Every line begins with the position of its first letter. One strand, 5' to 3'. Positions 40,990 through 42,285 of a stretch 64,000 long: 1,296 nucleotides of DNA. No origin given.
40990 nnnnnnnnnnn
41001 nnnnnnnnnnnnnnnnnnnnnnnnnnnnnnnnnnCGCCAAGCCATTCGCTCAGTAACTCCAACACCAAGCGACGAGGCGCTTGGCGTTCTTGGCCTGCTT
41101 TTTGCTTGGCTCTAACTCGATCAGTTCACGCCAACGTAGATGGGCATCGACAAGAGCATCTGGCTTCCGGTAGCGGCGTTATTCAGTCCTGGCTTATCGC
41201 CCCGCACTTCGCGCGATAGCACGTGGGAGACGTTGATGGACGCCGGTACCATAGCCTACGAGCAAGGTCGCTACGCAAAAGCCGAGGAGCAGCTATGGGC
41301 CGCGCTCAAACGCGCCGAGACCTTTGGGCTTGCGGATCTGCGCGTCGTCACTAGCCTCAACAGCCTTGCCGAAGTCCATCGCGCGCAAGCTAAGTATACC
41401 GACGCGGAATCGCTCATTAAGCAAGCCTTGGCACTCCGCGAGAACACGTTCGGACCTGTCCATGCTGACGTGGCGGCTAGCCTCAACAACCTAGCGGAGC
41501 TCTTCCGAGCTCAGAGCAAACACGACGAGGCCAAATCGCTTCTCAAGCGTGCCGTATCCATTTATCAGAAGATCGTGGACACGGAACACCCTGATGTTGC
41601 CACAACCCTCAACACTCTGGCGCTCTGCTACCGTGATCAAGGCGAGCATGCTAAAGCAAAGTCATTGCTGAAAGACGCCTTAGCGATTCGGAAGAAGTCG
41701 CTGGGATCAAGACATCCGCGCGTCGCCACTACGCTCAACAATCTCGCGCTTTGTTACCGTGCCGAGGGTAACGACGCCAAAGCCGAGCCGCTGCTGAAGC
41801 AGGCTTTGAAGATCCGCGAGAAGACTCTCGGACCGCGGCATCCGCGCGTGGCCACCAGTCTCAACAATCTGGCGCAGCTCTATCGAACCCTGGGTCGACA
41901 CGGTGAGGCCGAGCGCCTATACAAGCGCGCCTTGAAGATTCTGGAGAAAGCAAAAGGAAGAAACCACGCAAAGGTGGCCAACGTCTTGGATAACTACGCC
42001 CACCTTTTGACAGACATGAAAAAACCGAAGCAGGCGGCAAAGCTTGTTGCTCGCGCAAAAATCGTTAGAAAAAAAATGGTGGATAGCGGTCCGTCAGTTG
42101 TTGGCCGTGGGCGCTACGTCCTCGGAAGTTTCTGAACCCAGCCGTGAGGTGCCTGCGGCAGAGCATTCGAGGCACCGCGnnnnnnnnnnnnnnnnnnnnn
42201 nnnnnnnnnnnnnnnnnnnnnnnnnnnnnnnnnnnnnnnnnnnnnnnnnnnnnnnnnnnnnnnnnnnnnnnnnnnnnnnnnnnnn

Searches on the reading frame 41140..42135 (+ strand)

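Call 66: search_protein_families(library=pfam, proteins=[window:41140-42135:+], max_evalue=0.001)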
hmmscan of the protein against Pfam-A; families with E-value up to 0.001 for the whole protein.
window:41140-42135:+ (331 aa): 21 families
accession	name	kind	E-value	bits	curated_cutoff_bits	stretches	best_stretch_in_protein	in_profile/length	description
PF13424.12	TPR_12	-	3.7e-93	306.2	30.1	5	195-270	2-77/77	Tetratricopeptide repeat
PF13374.12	TPR_10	-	3.6e-64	211.5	27.5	5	195-235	1-41/42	Tetratricopeptide repeat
PF24885.1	TPR_NPHP3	-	3.6e-51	174.3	100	3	214-316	117-219/239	Nephrocystin-3 TPR domain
PF00515.34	TPR_1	-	2e-26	91.1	27.8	2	239-267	2-30/34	Tetratricopeptide repeat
PF07719.23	TPR_2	-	1.2e-25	87.8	27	2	239-268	2-31/34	Tetratricopeptide repeat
PF13176.12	TPR_7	-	9.6e-24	81.9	27.9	3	240-270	1-30/36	Tetratricopeptide repeat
PF13181.12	TPR_8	-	4.4e-20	70.5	25.7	1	238-267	1-30/34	Tetratricopeptide repeat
PF13428.12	TPR_14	-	1.2e-17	63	23.5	0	243-267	6-30/44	Tetratricopeptide repeat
PF13432.12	TPR_16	-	2.4e-16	60.2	32.7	2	76-141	3-60/65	Tetratricopeptide repeat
PF17874.7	TPR_MalT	-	4.9e-15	56.1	45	2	27-177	78-225/336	MalT-like TPR region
PF14559.12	TPR_19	-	1.2e-11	45.2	25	0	166-225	3-54/68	Tetratricopeptide repeat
PF13431.12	TPR_17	-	1.5e-10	40.9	24.4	0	234-258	9-33/34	Tetratricopeptide repeat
PF12895.13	ANAPC3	-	4.9e-08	33.6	27.2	0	135-191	5-59/82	Anaphase-promoting complex, cyclosome, subunit 3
PF07721.20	TPR_4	-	5.8e-08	33.1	27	0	241-261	4-24/26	Tetratricopeptide repeat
PF13174.12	TPR_6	-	2.3e-06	28.3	26.3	0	160-181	6-27/33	Tetratricopeptide repeat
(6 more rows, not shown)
